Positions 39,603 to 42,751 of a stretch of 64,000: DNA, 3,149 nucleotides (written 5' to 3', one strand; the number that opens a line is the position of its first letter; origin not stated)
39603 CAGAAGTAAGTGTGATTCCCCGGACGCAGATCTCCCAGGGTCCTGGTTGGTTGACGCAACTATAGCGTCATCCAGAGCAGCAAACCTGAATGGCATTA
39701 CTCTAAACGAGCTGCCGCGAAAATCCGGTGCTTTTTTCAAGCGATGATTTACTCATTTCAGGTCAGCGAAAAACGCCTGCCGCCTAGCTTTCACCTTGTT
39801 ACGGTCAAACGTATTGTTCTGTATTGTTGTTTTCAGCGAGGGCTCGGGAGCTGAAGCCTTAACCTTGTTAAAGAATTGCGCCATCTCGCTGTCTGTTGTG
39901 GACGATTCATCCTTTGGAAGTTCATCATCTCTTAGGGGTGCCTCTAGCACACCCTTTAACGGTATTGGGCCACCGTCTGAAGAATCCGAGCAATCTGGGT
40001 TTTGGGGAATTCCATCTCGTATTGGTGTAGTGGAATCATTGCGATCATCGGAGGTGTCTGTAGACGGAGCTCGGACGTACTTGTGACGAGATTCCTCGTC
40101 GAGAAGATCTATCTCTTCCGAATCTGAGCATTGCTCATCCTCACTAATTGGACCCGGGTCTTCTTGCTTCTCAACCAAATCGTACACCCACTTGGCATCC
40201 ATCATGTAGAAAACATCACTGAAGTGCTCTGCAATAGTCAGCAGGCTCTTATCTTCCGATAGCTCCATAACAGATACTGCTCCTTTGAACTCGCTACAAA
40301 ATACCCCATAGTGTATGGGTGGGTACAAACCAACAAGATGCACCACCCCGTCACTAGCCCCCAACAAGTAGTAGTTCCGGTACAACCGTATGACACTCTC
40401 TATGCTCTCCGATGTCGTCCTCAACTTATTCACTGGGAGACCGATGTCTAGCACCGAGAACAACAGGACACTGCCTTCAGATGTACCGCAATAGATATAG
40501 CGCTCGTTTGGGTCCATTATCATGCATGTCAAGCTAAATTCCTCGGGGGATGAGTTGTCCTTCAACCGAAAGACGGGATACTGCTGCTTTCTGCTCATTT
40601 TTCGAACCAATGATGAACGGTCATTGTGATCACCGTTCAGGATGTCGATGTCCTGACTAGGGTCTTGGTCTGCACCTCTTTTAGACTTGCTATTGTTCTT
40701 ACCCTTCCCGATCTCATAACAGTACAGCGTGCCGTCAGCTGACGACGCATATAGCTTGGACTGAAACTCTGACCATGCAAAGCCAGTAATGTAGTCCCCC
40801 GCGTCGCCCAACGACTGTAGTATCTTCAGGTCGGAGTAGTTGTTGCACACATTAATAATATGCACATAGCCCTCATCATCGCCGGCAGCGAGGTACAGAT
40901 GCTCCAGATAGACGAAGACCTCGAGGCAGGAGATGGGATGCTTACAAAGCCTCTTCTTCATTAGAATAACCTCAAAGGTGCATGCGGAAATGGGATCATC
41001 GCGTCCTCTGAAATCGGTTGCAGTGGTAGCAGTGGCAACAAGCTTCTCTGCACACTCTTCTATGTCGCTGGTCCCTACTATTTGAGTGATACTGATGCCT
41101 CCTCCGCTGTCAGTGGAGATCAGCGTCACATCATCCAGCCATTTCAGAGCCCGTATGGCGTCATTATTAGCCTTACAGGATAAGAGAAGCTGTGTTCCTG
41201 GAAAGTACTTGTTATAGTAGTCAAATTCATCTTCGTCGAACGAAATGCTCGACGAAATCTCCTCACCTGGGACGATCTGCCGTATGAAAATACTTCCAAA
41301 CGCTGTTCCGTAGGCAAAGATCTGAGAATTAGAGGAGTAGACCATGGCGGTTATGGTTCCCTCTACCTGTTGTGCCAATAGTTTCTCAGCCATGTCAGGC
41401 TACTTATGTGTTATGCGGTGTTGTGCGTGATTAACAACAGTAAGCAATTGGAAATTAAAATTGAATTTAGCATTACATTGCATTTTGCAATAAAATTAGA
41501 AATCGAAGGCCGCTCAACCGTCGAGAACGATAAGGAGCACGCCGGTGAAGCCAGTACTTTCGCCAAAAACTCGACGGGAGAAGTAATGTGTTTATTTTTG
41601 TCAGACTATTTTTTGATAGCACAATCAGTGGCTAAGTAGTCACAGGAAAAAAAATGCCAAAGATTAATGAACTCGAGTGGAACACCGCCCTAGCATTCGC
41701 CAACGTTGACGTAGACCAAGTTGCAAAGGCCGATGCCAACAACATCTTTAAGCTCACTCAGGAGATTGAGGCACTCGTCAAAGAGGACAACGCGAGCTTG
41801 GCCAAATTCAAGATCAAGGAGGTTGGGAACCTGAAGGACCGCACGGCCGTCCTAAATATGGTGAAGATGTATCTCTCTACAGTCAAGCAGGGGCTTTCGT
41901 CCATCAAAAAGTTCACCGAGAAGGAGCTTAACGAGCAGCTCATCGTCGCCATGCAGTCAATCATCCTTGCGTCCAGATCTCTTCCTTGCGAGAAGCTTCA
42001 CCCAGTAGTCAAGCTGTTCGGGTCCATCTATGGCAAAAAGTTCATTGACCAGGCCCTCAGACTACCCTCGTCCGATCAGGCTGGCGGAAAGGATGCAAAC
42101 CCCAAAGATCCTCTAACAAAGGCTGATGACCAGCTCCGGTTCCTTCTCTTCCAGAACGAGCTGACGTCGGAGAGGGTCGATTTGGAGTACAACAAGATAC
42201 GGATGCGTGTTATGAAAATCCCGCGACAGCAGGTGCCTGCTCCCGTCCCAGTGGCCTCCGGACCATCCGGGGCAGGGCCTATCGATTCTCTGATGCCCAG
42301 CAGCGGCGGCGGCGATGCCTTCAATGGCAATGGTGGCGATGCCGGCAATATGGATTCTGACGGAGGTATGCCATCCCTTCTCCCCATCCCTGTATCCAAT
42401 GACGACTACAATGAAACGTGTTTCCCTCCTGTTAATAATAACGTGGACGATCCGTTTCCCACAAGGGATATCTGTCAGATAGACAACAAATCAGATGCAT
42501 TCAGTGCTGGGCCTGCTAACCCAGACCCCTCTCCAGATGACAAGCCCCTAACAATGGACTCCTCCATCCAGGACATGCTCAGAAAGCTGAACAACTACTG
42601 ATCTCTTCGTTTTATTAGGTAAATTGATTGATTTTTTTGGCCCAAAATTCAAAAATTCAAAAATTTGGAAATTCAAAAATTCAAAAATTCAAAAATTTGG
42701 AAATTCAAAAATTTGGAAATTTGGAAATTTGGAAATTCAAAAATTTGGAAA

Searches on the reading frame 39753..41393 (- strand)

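Call 5: search_protein_families(library=pfam, proteins=[window:39753-41393:-])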
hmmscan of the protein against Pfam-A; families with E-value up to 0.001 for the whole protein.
window:39753-41393:- (546 aa): 7 families
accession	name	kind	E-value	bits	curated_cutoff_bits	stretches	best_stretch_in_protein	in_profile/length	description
PF24796.1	WDR55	-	5.8e-23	81.8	200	2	277-390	171-284/296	WDR55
PF23414.1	Beta-prop_EML_2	-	9.6e-12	45.3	90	1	146-239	76-164/266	Echinoderm microtubule-associated protein second beta-propeller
PF23756.1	Beta-prop_HPS5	-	2.1e-09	37.5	34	0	160-233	66-141/328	HPS5 beta propeller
PF24807.1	WD40_CDC20-Fz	-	2.9e-07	30.5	200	0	152-236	52-128/292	CDC20/Fizzy WD40 domain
PF00400.38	WD40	-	1.2e-06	29.3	27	0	193-226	5-38/39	WD domain, G-beta repeat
PF23393.2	Beta-prop_WDR90_POC16_2nd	-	0.00015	21.5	60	0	167-231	50-110/291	WDR90/POC16, second beta-propeller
PF23775.1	Beta-prop_RIG_2nd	-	0.00088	19.2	80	0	161-284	125-251/278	RIG second beta-propeller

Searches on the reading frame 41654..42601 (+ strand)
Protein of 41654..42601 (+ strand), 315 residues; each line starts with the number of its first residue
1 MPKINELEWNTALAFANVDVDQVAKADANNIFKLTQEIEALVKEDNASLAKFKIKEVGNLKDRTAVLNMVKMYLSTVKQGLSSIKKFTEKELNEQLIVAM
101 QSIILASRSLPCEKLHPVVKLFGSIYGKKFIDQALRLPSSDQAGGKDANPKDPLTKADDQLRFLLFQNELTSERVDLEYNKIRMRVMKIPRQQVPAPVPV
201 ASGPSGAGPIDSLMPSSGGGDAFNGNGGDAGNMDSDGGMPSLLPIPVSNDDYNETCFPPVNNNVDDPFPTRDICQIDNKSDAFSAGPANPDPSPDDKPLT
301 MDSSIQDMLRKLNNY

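Call 5: search_protein_families(library=pfam, proteins=[window:41654-42601:+])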
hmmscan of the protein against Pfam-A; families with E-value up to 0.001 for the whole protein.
window:41654-42601:+ (315 aa): 1 family
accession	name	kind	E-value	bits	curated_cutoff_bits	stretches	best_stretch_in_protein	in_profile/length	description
PF03398.19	Ist1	-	1e-10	42.3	33.6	1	22-137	13-127/164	Regulator of Vps4 activity in the MVB pathway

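Call 8: find_encoding_contigs(protein=window:41654-42601:+, flank=3000, max_places=10)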
Protein window:41654-42601:+ (315 aa): 23 contigs read that carry it; 2 places shown.
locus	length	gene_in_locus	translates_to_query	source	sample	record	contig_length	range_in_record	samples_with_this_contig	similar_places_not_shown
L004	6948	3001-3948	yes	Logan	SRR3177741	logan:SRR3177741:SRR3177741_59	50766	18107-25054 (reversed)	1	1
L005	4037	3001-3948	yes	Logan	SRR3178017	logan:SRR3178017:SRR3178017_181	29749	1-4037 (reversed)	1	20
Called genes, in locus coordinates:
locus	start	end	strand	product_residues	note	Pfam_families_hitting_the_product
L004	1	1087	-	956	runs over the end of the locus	-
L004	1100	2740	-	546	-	PF00400:WD40 (faint), PF23381:Beta-prop_IFT122_1st (faint), PF23414:Beta-prop_EML_2 (faint), PF23756:Beta-prop_HPS5 (faint), PF24807:WD40_CDC20-Fz (faint), PF24796:WDR55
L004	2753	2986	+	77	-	-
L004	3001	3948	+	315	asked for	PF03398:Ist1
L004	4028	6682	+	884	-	PF02359:CDC48_N, PF13671:AAA_33 (faint), PF00005:ABC_tran (faint), PF00004:AAA, PF00910:RNA_helicase (faint), PF17862:AAA_lid_3, PF00004:AAA, PF17862:AAA_lid_3, +18 more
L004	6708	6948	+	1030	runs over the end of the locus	PF02278:Lyase_8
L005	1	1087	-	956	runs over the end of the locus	-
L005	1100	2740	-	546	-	PF00400:WD40 (faint), PF23381:Beta-prop_IFT122_1st (faint), PF23414:Beta-prop_EML_2 (faint), PF23756:Beta-prop_HPS5 (faint), PF24807:WD40_CDC20-Fz (faint), PF24796:WDR55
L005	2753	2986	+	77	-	-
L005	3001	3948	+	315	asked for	PF03398:Ist1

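Call 12: find_homologous_proteins(query=window:41654-42601:+)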
Query window:41654-42601:+ (315 aa): 6 proteins with E <= 0.001 among 1139 candidates.
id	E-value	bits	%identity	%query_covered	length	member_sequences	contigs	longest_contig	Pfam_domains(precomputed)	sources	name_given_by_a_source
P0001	2.3e-204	695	99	100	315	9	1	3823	PF03398.20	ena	-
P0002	8.1e-175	598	91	100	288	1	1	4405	-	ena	-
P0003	1.1e-164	565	82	100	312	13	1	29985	PF03398.20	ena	-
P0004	5.1e-147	507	76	100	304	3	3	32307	PF03398.20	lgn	-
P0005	1.0e-145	503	77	100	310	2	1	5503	PF03398.20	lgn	-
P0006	5.4e-145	500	92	78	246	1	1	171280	PF03398.20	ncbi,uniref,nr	ncbi:Hypothetical protein GLP15_1481 [Giardia lamblia P15]|uniref:Uncharacterized protein n=1 Tax=Gi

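Call 13: find_encoding_contigs(protein=P0006, flank=3500, max_places=4)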
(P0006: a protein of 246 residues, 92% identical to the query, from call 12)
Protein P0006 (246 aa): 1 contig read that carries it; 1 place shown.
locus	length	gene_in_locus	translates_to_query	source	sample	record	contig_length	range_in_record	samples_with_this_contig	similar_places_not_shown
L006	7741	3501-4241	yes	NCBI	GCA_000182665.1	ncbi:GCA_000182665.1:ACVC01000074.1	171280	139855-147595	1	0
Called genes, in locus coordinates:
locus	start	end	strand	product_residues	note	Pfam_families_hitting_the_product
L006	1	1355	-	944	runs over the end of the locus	-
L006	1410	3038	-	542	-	PF00400:WD40 (faint), PF23381:Beta-prop_IFT122_1st (faint), PF23414:Beta-prop_EML_2 (faint), PF23756:Beta-prop_HPS5 (faint), PF24807:WD40_CDC20-Fz (faint), PF24796:WDR55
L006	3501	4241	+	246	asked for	PF03398:Ist1 (weak)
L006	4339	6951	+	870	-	PF02359:CDC48_N, PF13238:AAA_18 (faint), PF00005:ABC_tran (faint), PF03215:Rad17 (faint), PF00004:AAA, PF17862:AAA_lid_3, PF00004:AAA, PF17862:AAA_lid_3, +18 more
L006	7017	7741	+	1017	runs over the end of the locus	PF02278:Lyase_8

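Call 14: find_encoding_contigs(protein=P0003, flank=3500, max_places=4)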
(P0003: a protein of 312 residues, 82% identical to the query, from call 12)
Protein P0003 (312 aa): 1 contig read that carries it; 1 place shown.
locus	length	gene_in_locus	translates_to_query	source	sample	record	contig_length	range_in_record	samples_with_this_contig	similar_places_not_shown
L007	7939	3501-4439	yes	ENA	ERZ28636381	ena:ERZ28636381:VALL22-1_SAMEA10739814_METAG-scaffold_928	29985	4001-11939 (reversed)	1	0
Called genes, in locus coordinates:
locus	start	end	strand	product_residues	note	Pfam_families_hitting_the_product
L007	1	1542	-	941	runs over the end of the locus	-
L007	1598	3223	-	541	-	PF23381:Beta-prop_IFT122_1st (faint), PF23414:Beta-prop_EML_2 (faint), PF23756:Beta-prop_HPS5 (faint), PF24807:WD40_CDC20-Fz (faint), PF24796:WDR55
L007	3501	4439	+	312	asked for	PF03398:Ist1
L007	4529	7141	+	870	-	PF02359:CDC48_N, PF13238:AAA_18 (faint), PF00005:ABC_tran (faint), PF03215:Rad17 (faint), PF00004:AAA, PF17862:AAA_lid_3, PF00004:AAA, PF17862:AAA_lid_3, +18 more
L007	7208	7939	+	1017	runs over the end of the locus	PF02278:Lyase_8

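Call 15: find_encoding_contigs(protein=P0004, flank=3500, max_places=4)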
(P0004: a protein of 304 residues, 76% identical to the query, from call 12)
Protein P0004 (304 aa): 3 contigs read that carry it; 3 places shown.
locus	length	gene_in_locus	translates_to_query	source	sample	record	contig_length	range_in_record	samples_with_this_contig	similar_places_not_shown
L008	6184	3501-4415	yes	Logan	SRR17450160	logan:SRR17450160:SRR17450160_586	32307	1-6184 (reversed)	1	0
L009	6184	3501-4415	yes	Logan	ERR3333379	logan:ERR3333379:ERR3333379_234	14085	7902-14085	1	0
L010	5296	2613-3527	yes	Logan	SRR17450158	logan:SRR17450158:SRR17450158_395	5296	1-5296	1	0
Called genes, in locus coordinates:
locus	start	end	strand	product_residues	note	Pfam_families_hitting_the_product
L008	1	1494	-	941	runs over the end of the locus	-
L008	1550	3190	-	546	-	PF00400:WD40 (faint), PF23381:Beta-prop_IFT122_1st (faint), PF23414:Beta-prop_EML_2 (faint), PF23756:Beta-prop_HPS5 (faint), PF23775:Beta-prop_RIG_2nd (faint), PF24807:WD40_CDC20-Fz (faint), PF25174:Beta-prop_THOC3 (faint), PF24796:WDR55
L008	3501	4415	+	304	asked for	PF03398:Ist1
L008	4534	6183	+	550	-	?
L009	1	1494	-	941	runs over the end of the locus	-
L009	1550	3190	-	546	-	PF00400:WD40 (faint), PF23381:Beta-prop_IFT122_1st (faint), PF23414:Beta-prop_EML_2 (faint), PF23756:Beta-prop_HPS5 (faint), PF23775:Beta-prop_RIG_2nd (faint), PF24807:WD40_CDC20-Fz (faint), PF25174:Beta-prop_THOC3 (faint), PF24796:WDR55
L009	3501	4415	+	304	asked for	PF03398:Ist1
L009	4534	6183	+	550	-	?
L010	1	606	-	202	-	?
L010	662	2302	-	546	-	PF00400:WD40 (faint), PF23381:Beta-prop_IFT122_1st (faint), PF23414:Beta-prop_EML_2 (faint), PF23756:Beta-prop_HPS5 (faint), PF23775:Beta-prop_RIG_2nd (faint), PF24807:WD40_CDC20-Fz (faint), PF25174:Beta-prop_THOC3 (faint), PF24796:WDR55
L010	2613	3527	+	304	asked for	PF03398:Ist1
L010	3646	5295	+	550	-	?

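Call 20: list_cluster_members(proteins=[window:41654-42601:+, window:42787-45399:+, P0002, P0003, P0004, P0005])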
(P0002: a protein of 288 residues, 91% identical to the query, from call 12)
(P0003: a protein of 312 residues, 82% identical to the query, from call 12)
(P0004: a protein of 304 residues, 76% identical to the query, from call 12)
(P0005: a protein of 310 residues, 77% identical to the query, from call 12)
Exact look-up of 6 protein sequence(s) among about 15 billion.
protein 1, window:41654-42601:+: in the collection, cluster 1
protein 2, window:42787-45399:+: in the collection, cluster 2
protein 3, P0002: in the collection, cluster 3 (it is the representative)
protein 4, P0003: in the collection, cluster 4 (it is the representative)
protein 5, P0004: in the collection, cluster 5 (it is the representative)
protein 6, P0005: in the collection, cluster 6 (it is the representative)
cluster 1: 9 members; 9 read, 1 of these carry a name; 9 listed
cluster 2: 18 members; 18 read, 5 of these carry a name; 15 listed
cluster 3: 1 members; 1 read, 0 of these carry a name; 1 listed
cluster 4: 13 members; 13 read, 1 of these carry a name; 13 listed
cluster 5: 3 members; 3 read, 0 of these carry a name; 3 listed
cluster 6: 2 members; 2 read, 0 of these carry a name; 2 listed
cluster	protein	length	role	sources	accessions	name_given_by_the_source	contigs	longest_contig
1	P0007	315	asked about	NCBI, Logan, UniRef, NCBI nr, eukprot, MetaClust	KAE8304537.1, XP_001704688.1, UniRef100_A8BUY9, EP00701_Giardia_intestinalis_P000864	hypothetical protein GL50803_0011129 [Giardia duodenalis] | Uncharacterized protein n=1 Tax=Giardia intestinalis (strain ATCC 50803 / WB clone C6) ... | hypothetical protein GL50803_0011129 [Giardia intestinalis]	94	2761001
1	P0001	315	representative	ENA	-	-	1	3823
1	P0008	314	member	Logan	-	-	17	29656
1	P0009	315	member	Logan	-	-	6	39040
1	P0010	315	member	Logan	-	-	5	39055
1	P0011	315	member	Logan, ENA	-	-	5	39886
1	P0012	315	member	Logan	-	-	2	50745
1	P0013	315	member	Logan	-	-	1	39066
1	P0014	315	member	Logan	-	-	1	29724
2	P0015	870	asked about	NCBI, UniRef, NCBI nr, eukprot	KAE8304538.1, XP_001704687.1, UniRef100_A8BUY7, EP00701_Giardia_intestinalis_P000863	AAA family ATPase [Giardia duodenalis] | AAA family ATPase n=1 Tax=Giardia intestinalis (strain ATCC 50803 / WB clone C6) ... | AAA family ATPase [Giardia intestinalis]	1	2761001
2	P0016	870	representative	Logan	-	-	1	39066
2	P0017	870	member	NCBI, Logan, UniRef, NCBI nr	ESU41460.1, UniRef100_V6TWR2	ATPase, AAA family protein [Giardia duodenalis] | ATPase, AAA family protein n=1 Tax=Giardia intestinalis TaxID=5741 RepID=V6TWR2_GIAIN | ATPase, AAA family protein [Giardia intestinalis]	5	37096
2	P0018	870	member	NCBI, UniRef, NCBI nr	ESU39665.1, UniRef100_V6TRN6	ATPase, AAA family protein [Giardia duodenalis] | ATPase, AAA family protein n=1 Tax=Giardia intestinalis TaxID=5741 RepID=V6TRN6_GIAIN | ATPase, AAA family protein [Giardia intestinalis]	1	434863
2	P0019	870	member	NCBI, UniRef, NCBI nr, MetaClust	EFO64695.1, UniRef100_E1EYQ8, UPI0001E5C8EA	AAA family ATPase [Giardia lamblia P15] | AAA family ATPase n=1 Tax=Giardia intestinalis (strain P15) TaxID=658858 ... | status=active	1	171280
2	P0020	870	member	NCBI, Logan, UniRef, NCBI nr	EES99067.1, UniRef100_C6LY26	AAA family ATPase [Giardia duodenalis ATCC 50581] | AAA family ATPase n=1 Tax=Giardia intestinalis (strain ATCC 50581 / GS clone H7) ... | AAA family ATPase [Giardia intestinalis ATCC 50581]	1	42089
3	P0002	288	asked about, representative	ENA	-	-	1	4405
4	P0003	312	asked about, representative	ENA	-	-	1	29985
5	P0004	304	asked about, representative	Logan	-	-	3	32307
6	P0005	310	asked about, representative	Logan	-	-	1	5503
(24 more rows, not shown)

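Call 21: find_encoding_contigs(protein=P0018, flank=1500, max_places=4)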
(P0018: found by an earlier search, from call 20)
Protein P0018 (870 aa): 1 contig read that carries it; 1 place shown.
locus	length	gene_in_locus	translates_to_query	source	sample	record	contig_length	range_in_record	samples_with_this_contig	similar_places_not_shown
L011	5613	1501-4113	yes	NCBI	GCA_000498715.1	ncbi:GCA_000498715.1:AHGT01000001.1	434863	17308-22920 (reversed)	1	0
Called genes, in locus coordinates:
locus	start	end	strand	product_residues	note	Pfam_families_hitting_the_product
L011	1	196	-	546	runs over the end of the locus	PF00400:WD40 (faint), PF23381:Beta-prop_IFT122_1st (faint), PF23414:Beta-prop_EML_2 (faint), PF23756:Beta-prop_HPS5 (faint), PF24807:WD40_CDC20-Fz (faint), PF24796:WDR55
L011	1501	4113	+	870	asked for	PF02359:CDC48_N, PF13671:AAA_33 (faint), PF00005:ABC_tran (faint), PF03215:Rad17 (faint), PF00004:AAA, PF17862:AAA_lid_3, PF00004:AAA, PF17862:AAA_lid_3, +18 more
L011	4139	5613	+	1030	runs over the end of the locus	PF02278:Lyase_8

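Call 22: find_encoding_contigs(protein=P0017, flank=1500, max_places=6)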
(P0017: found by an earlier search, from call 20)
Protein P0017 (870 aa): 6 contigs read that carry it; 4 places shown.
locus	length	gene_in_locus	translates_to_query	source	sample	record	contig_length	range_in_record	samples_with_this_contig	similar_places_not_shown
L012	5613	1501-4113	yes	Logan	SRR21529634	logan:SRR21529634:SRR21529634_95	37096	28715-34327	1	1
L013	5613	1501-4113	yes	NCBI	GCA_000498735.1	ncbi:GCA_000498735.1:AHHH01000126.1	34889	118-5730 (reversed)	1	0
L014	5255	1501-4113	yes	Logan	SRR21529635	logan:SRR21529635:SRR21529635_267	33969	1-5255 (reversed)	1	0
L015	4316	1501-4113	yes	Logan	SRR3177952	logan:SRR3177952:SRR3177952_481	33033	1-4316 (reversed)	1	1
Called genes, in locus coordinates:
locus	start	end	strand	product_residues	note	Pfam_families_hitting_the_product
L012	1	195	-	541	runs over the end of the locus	PF00400:WD40 (faint), PF23381:Beta-prop_IFT122_1st (faint), PF23414:Beta-prop_EML_2 (faint), PF23756:Beta-prop_HPS5 (faint), PF24807:WD40_CDC20-Fz (faint), PF24796:WDR55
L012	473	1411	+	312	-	PF03398:Ist1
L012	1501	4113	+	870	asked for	PF02359:CDC48_N, PF13238:AAA_18 (faint), PF00005:ABC_tran (faint), PF03215:Rad17 (faint), PF00004:AAA, PF17862:AAA_lid_3, PF00004:AAA, PF17862:AAA_lid_3, +18 more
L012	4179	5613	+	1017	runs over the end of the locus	PF02278:Lyase_8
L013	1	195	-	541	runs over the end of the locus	PF00400:WD40 (faint), PF23381:Beta-prop_IFT122_1st (faint), PF23414:Beta-prop_EML_2 (faint), PF23756:Beta-prop_HPS5 (faint), PF24807:WD40_CDC20-Fz (faint), PF24796:WDR55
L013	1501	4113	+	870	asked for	PF02359:CDC48_N, PF13238:AAA_18 (faint), PF00005:ABC_tran (faint), PF03215:Rad17 (faint), PF00004:AAA, PF17862:AAA_lid_3, PF00004:AAA, PF17862:AAA_lid_3, +18 more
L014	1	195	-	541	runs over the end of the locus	PF00400:WD40 (faint), PF23381:Beta-prop_IFT122_1st (faint), PF23414:Beta-prop_EML_2 (faint), PF23756:Beta-prop_HPS5 (faint), PF24807:WD40_CDC20-Fz (faint), PF24796:WDR55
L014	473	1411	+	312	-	PF03398:Ist1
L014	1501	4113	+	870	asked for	PF02359:CDC48_N, PF13238:AAA_18 (faint), PF00005:ABC_tran (faint), PF03215:Rad17 (faint), PF00004:AAA, PF17862:AAA_lid_3, PF00004:AAA, PF17862:AAA_lid_3, +18 more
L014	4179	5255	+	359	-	?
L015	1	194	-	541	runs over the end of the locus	PF00400:WD40 (faint), PF23381:Beta-prop_IFT122_1st (faint), PF23414:Beta-prop_EML_2 (faint), PF23756:Beta-prop_HPS5 (faint), PF24807:WD40_CDC20-Fz (faint), PF24796:WDR55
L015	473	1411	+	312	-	PF03398:Ist1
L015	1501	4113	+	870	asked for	PF02359:CDC48_N, PF13238:AAA_18 (faint), PF00005:ABC_tran (faint), PF03215:Rad17 (faint), PF00004:AAA, PF17862:AAA_lid_3, PF00004:AAA, PF17862:AAA_lid_3, +18 more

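Call 26: find_encoding_contigs(protein=P0008, flank=1200, max_places=10)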
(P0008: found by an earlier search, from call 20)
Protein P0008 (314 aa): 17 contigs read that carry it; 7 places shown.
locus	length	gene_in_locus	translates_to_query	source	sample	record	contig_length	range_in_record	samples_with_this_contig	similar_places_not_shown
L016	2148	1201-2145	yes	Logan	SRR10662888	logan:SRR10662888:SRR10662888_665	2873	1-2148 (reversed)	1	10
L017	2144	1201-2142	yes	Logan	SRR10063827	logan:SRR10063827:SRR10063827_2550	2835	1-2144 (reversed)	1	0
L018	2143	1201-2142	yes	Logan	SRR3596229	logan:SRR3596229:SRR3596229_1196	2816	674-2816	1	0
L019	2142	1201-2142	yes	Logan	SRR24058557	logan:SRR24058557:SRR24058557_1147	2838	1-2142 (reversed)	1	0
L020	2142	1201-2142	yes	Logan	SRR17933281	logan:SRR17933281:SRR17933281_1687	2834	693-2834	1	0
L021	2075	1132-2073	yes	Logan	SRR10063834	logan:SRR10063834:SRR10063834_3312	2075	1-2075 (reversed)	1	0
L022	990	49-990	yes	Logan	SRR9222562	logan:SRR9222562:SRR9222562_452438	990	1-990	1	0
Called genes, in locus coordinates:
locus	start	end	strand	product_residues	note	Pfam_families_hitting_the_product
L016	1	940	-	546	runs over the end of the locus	PF00400:WD40 (faint), PF23381:Beta-prop_IFT122_1st (faint), PF23414:Beta-prop_EML_2 (faint), PF23756:Beta-prop_HPS5 (faint), PF24807:WD40_CDC20-Fz (faint), PF24796:WDR55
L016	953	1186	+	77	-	-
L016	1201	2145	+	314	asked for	PF03398:Ist1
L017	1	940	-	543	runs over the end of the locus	?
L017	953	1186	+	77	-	-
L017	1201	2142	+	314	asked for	PF03398:Ist1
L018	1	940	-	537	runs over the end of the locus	?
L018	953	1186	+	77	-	-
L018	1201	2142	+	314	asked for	PF03398:Ist1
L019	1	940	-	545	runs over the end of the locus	?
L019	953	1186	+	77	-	-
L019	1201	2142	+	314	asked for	PF03398:Ist1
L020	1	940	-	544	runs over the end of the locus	?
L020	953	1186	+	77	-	-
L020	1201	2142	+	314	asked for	PF03398:Ist1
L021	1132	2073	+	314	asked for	PF03398:Ist1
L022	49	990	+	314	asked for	PF03398:Ist1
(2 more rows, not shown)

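Call 27: find_encoding_contigs(protein=P0011, flank=1200, max_places=10)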
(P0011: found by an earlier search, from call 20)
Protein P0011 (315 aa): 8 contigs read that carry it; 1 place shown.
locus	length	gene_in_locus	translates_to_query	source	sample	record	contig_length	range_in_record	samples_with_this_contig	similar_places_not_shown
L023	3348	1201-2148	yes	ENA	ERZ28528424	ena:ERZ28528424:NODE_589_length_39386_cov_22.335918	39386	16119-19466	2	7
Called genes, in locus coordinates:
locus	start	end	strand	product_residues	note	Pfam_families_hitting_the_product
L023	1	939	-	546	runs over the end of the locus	PF00400:WD40 (faint), PF23381:Beta-prop_IFT122_1st (faint), PF23414:Beta-prop_EML_2 (faint), PF23756:Beta-prop_HPS5 (faint), PF24807:WD40_CDC20-Fz (faint), PF24796:WDR55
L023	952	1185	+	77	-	-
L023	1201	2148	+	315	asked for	PF03398:Ist1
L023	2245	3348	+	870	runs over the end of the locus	PF02359:CDC48_N, PF13671:AAA_33 (faint), PF00005:ABC_tran (faint), PF03215:Rad17 (faint), PF00004:AAA, PF17862:AAA_lid_3, PF00004:AAA, PF17862:AAA_lid_3, +18 more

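Call 39: find_encoding_contigs(protein=P0002, flank=1500, max_places=3)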
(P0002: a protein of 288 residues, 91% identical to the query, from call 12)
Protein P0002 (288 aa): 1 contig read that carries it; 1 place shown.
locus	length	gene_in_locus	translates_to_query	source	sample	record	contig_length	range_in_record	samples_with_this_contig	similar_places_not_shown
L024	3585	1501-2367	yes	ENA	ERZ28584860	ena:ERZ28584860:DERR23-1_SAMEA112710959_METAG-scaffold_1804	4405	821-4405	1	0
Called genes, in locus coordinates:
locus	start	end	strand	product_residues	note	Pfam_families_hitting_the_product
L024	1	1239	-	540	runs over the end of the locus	-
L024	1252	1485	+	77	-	-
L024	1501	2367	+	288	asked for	-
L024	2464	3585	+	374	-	?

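Call 40: find_encoding_contigs(protein=P0005, flank=1500, max_places=3)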
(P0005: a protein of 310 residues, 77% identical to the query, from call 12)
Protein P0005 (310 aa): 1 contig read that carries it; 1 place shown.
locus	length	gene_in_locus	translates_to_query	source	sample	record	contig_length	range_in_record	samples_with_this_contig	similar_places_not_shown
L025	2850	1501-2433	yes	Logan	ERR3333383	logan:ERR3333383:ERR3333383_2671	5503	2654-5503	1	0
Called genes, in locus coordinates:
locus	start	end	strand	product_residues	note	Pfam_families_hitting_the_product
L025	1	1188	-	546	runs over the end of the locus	PF00400:WD40 (faint), PF23381:Beta-prop_IFT122_1st (faint), PF23414:Beta-prop_EML_2 (faint), PF23756:Beta-prop_HPS5 (faint), PF24807:WD40_CDC20-Fz (faint), PF24796:WDR55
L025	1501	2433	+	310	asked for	PF03398:Ist1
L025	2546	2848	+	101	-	?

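Call 53: find_encoding_contigs(protein=P0012, flank=1200, max_places=10)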
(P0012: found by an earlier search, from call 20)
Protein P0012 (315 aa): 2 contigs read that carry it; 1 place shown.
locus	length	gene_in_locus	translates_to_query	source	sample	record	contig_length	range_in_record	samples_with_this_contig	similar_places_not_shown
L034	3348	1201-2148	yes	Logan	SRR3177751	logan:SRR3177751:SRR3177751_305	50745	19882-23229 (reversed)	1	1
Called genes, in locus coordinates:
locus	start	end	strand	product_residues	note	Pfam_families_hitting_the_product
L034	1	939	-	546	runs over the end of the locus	PF00400:WD40 (faint), PF23381:Beta-prop_IFT122_1st (faint), PF23414:Beta-prop_EML_2 (faint), PF23756:Beta-prop_HPS5 (faint), PF24807:WD40_CDC20-Fz (faint), PF24796:WDR55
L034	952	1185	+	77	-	-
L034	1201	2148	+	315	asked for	PF03398:Ist1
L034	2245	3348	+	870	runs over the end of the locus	PF02359:CDC48_N, PF13671:AAA_33 (faint), PF00005:ABC_tran (faint), PF03215:Rad17 (faint), PF00004:AAA, PF17862:AAA_lid_3, PF00004:AAA, PF17862:AAA_lid_3, +18 more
